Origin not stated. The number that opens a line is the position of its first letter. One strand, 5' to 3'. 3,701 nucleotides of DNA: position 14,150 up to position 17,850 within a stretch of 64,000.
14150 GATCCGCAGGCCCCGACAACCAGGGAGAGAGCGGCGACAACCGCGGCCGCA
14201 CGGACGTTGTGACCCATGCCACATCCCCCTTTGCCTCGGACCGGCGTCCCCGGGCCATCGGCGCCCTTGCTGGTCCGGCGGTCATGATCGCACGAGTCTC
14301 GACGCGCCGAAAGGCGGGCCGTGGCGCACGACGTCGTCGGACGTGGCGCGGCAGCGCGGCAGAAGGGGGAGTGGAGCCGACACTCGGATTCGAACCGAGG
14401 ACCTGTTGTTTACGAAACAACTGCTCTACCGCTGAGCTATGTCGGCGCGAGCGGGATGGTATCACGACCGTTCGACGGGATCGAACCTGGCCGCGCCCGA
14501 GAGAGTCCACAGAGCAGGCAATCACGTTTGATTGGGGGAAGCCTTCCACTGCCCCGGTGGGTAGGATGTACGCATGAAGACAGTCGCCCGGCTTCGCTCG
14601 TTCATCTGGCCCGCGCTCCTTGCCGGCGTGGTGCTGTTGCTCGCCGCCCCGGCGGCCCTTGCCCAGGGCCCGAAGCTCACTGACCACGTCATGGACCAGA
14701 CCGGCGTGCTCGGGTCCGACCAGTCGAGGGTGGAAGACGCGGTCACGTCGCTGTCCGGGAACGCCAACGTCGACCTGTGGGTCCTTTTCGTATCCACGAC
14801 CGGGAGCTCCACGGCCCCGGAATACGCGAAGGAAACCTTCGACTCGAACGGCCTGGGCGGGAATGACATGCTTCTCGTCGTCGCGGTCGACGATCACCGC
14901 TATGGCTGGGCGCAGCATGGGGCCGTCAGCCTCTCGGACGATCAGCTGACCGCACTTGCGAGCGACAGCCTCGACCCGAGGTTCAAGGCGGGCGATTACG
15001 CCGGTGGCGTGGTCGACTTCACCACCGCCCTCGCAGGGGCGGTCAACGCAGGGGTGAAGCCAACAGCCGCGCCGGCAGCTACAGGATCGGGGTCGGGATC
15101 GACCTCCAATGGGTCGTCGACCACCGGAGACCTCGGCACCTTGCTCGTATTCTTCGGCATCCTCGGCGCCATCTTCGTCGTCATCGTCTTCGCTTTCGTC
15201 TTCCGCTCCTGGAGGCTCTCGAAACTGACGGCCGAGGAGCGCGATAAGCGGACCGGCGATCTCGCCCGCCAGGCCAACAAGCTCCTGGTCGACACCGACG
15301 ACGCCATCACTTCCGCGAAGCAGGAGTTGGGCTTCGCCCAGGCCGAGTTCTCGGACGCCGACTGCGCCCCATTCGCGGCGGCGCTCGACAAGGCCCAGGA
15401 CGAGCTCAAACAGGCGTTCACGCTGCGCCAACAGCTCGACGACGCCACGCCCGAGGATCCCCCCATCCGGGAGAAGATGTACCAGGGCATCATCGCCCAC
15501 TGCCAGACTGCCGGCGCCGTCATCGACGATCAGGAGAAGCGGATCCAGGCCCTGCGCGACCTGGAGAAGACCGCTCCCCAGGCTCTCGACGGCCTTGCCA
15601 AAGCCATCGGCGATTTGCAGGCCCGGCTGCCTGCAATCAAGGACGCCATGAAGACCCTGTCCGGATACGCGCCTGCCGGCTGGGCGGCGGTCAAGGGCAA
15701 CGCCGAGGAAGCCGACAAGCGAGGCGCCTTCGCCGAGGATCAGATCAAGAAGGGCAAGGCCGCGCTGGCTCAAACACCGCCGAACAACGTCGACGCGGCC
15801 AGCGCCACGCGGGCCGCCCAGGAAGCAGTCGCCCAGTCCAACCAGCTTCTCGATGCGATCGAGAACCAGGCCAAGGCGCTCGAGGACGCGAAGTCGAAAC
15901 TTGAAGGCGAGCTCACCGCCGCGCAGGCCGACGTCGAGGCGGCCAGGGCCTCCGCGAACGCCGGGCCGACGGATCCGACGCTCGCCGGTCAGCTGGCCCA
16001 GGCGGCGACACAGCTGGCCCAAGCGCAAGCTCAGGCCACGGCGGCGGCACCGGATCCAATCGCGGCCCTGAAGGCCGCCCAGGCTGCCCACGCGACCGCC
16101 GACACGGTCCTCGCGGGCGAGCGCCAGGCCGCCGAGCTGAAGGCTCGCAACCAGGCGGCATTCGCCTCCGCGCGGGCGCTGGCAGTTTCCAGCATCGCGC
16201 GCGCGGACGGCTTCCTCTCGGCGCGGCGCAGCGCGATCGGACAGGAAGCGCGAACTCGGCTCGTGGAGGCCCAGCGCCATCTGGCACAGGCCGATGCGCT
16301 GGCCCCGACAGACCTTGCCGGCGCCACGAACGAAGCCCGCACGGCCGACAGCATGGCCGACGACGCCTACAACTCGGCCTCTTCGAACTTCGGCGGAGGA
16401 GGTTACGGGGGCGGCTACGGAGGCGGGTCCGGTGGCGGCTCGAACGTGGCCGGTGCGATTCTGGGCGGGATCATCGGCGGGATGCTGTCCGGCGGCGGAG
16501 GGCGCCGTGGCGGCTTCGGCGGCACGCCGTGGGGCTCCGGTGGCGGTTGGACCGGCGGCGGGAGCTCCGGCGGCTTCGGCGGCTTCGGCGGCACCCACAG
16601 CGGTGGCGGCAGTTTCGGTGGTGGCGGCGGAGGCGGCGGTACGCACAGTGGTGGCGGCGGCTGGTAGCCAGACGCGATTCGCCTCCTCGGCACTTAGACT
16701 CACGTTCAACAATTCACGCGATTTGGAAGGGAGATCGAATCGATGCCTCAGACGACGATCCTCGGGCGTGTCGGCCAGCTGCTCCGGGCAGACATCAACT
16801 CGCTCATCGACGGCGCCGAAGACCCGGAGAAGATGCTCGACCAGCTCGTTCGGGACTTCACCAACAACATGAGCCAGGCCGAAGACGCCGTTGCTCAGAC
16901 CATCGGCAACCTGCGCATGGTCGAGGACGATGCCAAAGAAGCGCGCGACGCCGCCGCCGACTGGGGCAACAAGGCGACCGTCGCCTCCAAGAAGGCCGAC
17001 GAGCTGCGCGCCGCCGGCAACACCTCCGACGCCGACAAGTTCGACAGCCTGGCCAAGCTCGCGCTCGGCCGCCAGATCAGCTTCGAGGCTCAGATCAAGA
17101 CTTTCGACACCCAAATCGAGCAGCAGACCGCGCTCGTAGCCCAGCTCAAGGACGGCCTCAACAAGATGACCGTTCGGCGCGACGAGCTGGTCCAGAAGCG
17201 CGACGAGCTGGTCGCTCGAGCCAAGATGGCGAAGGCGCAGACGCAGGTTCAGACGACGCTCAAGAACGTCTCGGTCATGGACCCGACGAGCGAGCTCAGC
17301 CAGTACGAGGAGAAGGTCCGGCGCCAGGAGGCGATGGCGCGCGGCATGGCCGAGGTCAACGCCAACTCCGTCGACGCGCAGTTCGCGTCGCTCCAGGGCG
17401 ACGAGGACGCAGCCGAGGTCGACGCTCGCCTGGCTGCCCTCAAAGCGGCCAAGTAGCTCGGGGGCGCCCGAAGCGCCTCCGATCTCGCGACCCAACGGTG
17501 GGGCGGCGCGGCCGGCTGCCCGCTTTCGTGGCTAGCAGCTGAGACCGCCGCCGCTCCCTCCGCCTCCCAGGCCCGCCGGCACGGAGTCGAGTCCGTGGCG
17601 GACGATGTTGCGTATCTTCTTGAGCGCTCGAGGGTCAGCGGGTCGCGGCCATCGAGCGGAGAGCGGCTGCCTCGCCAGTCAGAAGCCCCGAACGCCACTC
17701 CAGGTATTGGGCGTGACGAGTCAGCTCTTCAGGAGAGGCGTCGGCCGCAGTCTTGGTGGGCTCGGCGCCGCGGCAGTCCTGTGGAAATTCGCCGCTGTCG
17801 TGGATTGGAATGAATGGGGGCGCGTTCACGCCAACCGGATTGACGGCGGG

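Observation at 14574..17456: TPM-domain protein with 350-aa cytoplasmic coiled-coil immediately upstream of pspA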

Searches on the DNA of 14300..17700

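Call 79: search_rna_families(source=window, start=14300, end=17700, threshold=evalue, max_evalue=1)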
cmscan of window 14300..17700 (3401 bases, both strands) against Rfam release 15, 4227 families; matches with E-value up to 1: 1.
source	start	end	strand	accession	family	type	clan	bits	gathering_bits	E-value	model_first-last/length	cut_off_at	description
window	14375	14446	-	RF00005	tRNA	Gene; tRNA;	CL00001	72.7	29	3.1e-15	1-71/71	no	tRNA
